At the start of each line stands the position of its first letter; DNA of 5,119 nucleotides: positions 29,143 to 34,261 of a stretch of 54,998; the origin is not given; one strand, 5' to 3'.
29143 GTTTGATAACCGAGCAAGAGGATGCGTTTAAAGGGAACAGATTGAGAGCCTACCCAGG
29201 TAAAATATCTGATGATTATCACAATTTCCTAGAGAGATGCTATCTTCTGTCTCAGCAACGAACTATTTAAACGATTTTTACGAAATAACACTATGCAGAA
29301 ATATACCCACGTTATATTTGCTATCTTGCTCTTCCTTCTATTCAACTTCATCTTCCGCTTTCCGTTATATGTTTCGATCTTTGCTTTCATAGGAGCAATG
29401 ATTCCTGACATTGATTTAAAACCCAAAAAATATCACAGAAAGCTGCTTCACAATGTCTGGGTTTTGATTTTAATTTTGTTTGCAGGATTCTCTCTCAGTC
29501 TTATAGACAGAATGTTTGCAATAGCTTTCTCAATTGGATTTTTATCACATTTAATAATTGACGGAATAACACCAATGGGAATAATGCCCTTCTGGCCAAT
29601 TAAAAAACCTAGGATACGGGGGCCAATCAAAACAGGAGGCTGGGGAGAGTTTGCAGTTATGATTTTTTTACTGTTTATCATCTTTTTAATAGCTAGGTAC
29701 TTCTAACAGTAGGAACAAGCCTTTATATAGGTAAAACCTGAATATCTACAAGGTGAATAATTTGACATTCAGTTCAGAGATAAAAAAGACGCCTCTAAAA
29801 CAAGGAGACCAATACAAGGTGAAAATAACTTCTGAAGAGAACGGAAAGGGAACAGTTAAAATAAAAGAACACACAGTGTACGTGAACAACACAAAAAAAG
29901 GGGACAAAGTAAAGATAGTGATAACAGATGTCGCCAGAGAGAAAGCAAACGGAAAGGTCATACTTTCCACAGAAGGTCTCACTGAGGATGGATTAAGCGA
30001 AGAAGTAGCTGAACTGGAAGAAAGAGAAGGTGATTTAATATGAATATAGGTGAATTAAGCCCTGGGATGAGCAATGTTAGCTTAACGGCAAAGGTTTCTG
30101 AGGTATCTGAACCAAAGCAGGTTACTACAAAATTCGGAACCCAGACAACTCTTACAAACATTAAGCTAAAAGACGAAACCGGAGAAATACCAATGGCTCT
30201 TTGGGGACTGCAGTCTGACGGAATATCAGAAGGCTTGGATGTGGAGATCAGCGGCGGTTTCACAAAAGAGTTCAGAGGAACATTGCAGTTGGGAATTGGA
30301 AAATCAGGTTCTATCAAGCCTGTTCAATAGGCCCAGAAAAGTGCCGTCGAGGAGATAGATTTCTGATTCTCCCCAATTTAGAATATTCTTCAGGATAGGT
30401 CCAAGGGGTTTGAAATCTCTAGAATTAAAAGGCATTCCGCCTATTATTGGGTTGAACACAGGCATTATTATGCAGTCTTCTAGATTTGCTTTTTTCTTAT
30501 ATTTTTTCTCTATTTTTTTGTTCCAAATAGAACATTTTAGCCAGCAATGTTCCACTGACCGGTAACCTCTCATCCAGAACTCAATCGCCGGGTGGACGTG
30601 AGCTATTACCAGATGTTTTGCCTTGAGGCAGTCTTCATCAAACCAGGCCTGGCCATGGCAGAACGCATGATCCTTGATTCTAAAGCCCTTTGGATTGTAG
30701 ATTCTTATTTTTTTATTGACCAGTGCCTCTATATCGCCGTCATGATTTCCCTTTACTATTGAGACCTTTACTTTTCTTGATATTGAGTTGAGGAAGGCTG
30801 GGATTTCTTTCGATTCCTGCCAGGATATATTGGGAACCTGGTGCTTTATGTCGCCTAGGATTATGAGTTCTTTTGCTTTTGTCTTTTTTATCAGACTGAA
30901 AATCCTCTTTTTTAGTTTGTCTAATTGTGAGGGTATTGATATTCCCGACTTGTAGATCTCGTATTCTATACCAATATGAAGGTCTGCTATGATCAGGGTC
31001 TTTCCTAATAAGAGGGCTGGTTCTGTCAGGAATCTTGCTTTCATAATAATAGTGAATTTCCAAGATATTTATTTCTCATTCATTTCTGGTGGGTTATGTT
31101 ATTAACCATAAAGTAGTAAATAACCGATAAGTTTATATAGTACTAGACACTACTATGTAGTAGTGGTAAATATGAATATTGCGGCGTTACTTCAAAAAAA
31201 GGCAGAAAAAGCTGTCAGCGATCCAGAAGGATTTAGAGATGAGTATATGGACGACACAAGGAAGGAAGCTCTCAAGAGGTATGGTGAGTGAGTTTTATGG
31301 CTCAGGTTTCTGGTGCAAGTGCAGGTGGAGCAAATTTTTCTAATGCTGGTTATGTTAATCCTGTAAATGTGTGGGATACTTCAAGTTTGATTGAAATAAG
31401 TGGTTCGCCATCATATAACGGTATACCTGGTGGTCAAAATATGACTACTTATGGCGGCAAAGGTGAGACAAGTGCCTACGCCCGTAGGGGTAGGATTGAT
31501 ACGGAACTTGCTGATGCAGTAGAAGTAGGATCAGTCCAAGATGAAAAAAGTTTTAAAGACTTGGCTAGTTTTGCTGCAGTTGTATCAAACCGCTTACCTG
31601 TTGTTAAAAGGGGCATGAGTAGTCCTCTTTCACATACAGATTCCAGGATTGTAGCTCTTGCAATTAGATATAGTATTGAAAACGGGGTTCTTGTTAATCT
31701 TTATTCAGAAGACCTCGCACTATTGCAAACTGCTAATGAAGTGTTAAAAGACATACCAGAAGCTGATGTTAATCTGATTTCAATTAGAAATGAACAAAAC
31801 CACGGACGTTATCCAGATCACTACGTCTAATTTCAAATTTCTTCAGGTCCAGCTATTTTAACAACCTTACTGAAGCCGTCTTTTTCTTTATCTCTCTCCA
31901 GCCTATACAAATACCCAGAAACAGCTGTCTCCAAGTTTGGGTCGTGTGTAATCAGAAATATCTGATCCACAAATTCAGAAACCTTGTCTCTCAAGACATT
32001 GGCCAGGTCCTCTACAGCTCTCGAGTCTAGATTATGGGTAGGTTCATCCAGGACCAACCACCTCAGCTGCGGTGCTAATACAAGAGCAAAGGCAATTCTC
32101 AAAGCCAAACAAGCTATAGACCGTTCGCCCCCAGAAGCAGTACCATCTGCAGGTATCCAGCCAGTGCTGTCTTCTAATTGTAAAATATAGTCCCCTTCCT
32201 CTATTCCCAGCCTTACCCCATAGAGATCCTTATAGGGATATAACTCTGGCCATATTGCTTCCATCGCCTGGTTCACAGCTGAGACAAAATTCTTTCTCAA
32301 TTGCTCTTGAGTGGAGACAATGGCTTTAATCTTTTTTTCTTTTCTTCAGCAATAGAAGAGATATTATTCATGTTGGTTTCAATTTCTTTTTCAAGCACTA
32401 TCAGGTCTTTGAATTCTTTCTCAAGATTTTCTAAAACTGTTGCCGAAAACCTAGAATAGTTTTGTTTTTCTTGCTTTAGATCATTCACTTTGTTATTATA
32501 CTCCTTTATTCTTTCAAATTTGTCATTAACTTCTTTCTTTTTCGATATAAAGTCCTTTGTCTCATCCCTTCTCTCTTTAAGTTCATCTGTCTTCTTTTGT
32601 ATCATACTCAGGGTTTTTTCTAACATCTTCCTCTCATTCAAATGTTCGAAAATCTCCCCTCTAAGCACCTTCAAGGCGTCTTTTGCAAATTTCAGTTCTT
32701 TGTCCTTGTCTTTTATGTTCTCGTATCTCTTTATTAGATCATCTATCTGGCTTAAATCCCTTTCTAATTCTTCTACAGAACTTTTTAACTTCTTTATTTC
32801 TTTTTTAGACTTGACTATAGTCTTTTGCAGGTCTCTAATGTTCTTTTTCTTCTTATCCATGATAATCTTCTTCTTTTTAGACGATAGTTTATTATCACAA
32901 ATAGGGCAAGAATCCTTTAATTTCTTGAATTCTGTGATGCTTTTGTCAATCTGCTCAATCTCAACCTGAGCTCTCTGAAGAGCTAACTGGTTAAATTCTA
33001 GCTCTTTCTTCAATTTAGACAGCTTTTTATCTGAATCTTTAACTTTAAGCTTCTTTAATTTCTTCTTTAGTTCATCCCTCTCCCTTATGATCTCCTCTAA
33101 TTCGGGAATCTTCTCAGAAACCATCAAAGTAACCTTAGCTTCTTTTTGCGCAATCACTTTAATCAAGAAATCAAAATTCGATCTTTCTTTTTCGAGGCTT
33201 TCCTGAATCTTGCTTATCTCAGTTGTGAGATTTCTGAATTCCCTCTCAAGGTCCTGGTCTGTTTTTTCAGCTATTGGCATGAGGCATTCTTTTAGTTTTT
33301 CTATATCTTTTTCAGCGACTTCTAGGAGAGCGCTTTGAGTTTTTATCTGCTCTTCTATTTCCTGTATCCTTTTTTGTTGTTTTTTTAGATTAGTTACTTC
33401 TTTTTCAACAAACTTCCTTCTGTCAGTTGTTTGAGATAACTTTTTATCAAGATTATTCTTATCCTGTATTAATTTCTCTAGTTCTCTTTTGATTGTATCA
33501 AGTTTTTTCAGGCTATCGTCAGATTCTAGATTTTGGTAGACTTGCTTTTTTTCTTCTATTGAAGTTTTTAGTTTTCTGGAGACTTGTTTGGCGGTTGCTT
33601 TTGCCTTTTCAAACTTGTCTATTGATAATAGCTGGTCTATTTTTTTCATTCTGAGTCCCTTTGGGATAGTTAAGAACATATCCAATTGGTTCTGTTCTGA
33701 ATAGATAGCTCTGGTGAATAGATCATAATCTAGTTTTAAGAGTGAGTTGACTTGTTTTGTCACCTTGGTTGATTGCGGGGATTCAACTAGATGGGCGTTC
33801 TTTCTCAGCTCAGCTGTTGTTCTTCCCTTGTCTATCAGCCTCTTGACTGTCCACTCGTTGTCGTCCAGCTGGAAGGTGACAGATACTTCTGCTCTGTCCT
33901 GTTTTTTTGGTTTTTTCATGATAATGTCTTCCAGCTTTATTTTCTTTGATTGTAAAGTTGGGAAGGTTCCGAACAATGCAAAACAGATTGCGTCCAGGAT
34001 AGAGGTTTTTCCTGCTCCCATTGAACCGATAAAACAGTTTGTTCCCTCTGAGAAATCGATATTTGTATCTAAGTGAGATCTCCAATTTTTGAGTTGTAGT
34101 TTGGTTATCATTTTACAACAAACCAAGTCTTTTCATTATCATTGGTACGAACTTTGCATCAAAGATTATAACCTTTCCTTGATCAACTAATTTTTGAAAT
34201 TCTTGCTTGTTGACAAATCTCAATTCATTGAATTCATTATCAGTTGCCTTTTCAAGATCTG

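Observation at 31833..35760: A Nudix hydrolase is translationally coupled between mre11 and rad50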

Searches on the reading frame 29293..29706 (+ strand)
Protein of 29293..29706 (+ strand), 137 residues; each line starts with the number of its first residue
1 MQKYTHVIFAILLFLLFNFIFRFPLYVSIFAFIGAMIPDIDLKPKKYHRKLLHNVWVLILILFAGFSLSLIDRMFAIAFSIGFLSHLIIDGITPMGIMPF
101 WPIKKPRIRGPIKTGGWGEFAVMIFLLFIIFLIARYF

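Call 6: search_protein_families(library=pfam, proteins=[window:29293-29706:+], max_evalue=0.01)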
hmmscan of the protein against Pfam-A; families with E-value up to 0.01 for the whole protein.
window:29293-29706:+ (137 aa): 2 families
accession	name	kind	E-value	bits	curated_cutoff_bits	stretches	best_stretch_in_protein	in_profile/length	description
PF04307.19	YdjM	-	6e-16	58.9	29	1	1-127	1-143/176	YdjM inner membrane protein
PF00882.24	Zn_dep_PLPC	-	4e-06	27.3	26.8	1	32-93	30-96/167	Zinc dependent phospholipase C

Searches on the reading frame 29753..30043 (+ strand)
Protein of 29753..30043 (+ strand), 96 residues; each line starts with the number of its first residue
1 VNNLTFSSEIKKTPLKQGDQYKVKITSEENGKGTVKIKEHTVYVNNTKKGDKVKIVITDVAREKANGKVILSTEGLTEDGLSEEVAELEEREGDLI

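Call 6: search_protein_families(library=pfam, proteins=[window:29753-30043:+], max_evalue=0.01)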
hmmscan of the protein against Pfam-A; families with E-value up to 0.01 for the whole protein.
window:29753-30043:+ (96 aa): 1 family
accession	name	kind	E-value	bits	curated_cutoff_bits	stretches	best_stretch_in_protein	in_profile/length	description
PF01938.26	TRAM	-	1.4e-05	25.3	21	1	16-70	3-61/61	TRAM domain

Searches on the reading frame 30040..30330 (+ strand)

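Call 6: search_protein_families(library=pfam, proteins=[window:30040-30330:+], max_evalue=0.01)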
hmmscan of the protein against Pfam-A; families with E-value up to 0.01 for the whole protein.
window:30040-30330:+ (96 aa): 3 families
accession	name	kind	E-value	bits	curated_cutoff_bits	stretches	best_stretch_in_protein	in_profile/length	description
PF21473.3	Ssb-like_OB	-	6.3e-05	23.5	24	1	6-93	1-96/97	Single-stranded DNA binding protein Ssb-like, OB fold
PF17244.8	CDC24_OB3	-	0.00016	22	25.4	1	6-55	2-47/216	Cell division control protein 24, OB domain 3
PF01336.31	tRNA_anti-codon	-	0.0067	16.8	27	1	14-84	2-67/75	OB-fold nucleic acid binding domain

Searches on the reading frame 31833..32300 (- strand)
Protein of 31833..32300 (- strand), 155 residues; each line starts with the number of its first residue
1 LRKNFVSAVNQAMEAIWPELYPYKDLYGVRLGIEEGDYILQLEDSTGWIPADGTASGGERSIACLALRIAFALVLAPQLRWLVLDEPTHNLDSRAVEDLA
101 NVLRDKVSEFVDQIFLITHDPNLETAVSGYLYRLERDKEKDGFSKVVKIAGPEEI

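Call 6: search_protein_families(library=pfam, proteins=[window:31833-32300:-], max_evalue=0.01)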
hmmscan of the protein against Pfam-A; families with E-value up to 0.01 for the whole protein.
window:31833-32300:- (155 aa): 3 families
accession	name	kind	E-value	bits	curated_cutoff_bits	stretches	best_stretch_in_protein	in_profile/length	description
PF13304.12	AAA_21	-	9.2e-07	29.6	27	1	43-123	227-302/304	AAA domain, putative AbiEii toxin, Type IV TA system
PF02463.25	SMC_N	-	1.2e-06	28.5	40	1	56-123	138-201/220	RecF/RecN/SMC N terminal domain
PF13558.12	SbcC_Walker_B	-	4.2e-05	24.1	27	1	49-104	27-89/90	SbcC/RAD50-like, Walker B motif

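Call 7: search_protein_families(library=ncbifam, proteins=[window:31833-32300:-], max_evalue=0.01)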
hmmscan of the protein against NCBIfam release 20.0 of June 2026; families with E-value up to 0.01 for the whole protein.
window:31833-32300:- (155 aa): 94 families (the best 25 are shown)
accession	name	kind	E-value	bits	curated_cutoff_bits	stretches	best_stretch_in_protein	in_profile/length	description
NF041034.1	Rad50_Sulf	equivalog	1.8e-15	55.9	1000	1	56-137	781-860/872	DNA double-strand break repair ATPase Rad50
TIGR00606.1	rad50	subfamily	7.5e-11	40.5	453.75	1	51-149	1196-1301/1311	DNA repair protein Rad50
NF002244.0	PRK01156.1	equivalog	1.3e-10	40.1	847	1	55-127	802-876/895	DNA double-strand break repair ATPase Rad50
NF000355.4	ribo_prot_ABC_F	equivalog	2.6e-08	33.2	380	1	53-121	116-174/499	ribosomal protection-like ABC-F family protein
TIGR04521.1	ECF_ATPase_2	equivalog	2.9e-08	33.1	330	1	68-120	152-204/279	energy-coupling factor transporter ATPase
NF010171.0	PRK13652.1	equivalog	6.1e-08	32.1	476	1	55-137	138-214/277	cobalt transporter ATP-binding subunit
NF053563.1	Rkd4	equivalog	7.2e-08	31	860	1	2-99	645-744/747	arcadin-4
NF041035.1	Rad50_Halo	equivalog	1.2e-07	30.5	1000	1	54-137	781-869/883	DNA double-strand break repair ATPase Rad50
NF000171.1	ABCF_producer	exception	1.6e-07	30.2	800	1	53-120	162-219/541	TlrC/CarA/OleB/SrmB family ABC-F type ribosomal protection protein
TIGR02868.1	CydC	equivalog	2e-07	30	329.05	1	55-121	472-530/530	thiol reductant ABC exporter subunit CydC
NF003034.1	PRK03918.1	equivalog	2.3e-07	29.2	700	1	56-126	790-859/878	DNA double-strand break repair ATPase Rad50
NF010068.0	PRK13548.1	equivalog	2.7e-07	29.9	261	1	56-126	139-208/261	heme ABC transporter ATP-binding protein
NF002572.0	PRK02224.1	equivalog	2.9e-07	29.2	1087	1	55-139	782-871/888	DNA double-strand break repair ATPase Rad50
NF040873.1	AztA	equivalog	9.2e-07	28.6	220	1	68-124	127-182/191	zinc ABC transporter ATP-binding protein AztA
TIGR02211.1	LolD_lipo_ex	equivalog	9.9e-07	28.5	307.75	1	54-128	141-209/221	lipoprotein-releasing ABC transporter ATP-binding protein LolD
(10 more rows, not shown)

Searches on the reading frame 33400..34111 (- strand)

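Call 21: find_related_loci(query=window:33400-34111:-, collection=genome_contigs, flank=3000)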
Query window:33400-34111:- (237 aa) in genome_contigs; peptide patterns used: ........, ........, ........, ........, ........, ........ (x = any residue, [..] = any of these).
83 stretches matched a pattern; 21 encode a relative of the query (tblastn E <= 1e-3); 21 distinct loci.
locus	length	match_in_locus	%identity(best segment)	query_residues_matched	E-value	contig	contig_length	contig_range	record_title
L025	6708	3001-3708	61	1-236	2e-102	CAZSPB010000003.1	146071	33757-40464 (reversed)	MAG TPA_asm: uncultured archaeon isolate binchicken_co6_169 genome assembly, contig: NODE_27_length_146071_cov_14.352715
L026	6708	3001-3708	61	1-236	6e-100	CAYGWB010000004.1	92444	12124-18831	MAG TPA_asm: uncultured archaeon isolate ERP119294_co2_105 genome assembly, contig: k141_2994508, whole genome shotgun s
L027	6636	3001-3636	67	1-211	3e-99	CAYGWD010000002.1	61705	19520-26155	MAG TPA_asm: uncultured archaeon isolate ERP119294_co1_153 genome assembly, contig: NODE_474_length_61705_cov_13.885661,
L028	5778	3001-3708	62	1-236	1e-99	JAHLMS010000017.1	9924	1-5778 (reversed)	MAG: Candidatus Aenigmatarchaeota archaeon isolate JZ-2_2_bin_245 NODE_17_length_9924_cov_1.9518, whole genome shotgun s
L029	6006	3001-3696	60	1-232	2e-99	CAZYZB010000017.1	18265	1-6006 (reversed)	MAG TPA_asm: uncultured archaeon isolate binchicken_co189_409 genome assembly, contig: NODE_2824_length_18265_cov_10.976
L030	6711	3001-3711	61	1-237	1e-99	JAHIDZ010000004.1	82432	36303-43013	MAG: Nanoarchaeota archaeon isolate KR11_0.1_MetaG.mb.10 KR11_0.1_MetaG.mb.10_k141_111300, whole genome shotgun sequence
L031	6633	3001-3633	65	1-211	8e-98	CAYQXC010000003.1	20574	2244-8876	MAG TPA_asm: uncultured archaeon isolate SRP214966_co2_186 genome assembly, contig: NODE_3613_length_20574_cov_4.878405,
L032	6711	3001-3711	58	1-237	2e-97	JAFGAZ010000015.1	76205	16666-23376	MAG: Candidatus Aenigmatarchaeota archaeon isolate Zod_Metabat.1000 k87_10552741, whole genome shotgun sequence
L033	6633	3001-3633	64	1-211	3e-96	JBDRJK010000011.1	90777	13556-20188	MAG: Candidatus Aenigmatarchaeota archaeon isolate MEGAHIT-group-1.649 k141_307929, whole genome shotgun sequence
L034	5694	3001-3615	65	7-211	5e-96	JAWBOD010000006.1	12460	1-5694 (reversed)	MAG: Candidatus Aenigmatarchaeota archaeon isolate HHBFW-2_201803_bins_170 HHBFW-2_201803_bins_170_scaffold_6, whole gen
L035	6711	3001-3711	58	1-237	3e-95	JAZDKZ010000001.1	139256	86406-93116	MAG: Candidatus Aenigmatarchaeota archaeon isolate MEGAHIT-group-0.557 k141_2567656, whole genome shotgun sequence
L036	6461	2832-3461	68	1-209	1e-94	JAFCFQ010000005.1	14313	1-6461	MAG: Candidatus Aenigmatarchaeota archaeon isolate Meg22_1618_Bin_66 Meg22_1618_Bin_66_scaffold_6065, whole genome shotg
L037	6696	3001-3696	60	1-232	6e-93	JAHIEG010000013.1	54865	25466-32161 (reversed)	MAG: Nanoarchaeota archaeon isolate KR11_0.1_MetaG.mb.112 KR11_0.1_MetaG.mb.112_k141_718788, whole genome shotgun sequen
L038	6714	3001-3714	62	1-237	6e-93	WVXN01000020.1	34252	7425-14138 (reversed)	MAG: Candidatus Aenigmatarchaeota archaeon isolate CS1-C013 C_merged_R1_(paired)_contig_1235, whole genome shotgun seque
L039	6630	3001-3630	67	1-209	3e-91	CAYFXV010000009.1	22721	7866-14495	MAG TPA_asm: uncultured archaeon isolate ERP108616_co2_179 genome assembly, contig: NODE_3203_length_22721_cov_25.469823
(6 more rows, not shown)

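Call 28: search_protein_families(library=pfam, proteins=[L032:2615-3001:+], max_evalue=0.1)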
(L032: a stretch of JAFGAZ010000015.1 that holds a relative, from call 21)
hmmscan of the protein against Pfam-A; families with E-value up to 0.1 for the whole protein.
L032:2615-3001:+ (129 aa): 0 families

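Call 72: search_protein_families(library=pfam, proteins=[L033:5438-5950:+, L031:5984-6493:+], max_evalue=0.01)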
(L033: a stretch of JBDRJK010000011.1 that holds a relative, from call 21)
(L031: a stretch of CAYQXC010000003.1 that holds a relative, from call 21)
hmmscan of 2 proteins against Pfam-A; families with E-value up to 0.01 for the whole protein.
L033:5438-5950:+ (171 aa): 1 family
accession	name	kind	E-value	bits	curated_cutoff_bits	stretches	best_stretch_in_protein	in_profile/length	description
PF00293.34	NUDIX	-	8.5e-07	29.5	21.1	1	38-161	8-132/134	NUDIX domain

L031:5984-6493:+ (170 aa): 1 family
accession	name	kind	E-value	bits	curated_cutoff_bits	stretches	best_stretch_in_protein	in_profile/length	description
PF00293.34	NUDIX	-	5.8e-08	33.3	21.1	1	34-146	4-118/134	NUDIX domain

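Call 74: search_protein_families(library=padloc, proteins=[L032:2615-3001:+], max_evalue=0.001)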
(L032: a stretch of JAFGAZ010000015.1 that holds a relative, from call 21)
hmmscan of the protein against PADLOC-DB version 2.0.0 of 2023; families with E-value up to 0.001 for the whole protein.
L032:2615-3001:+ (129 aa): 0 families
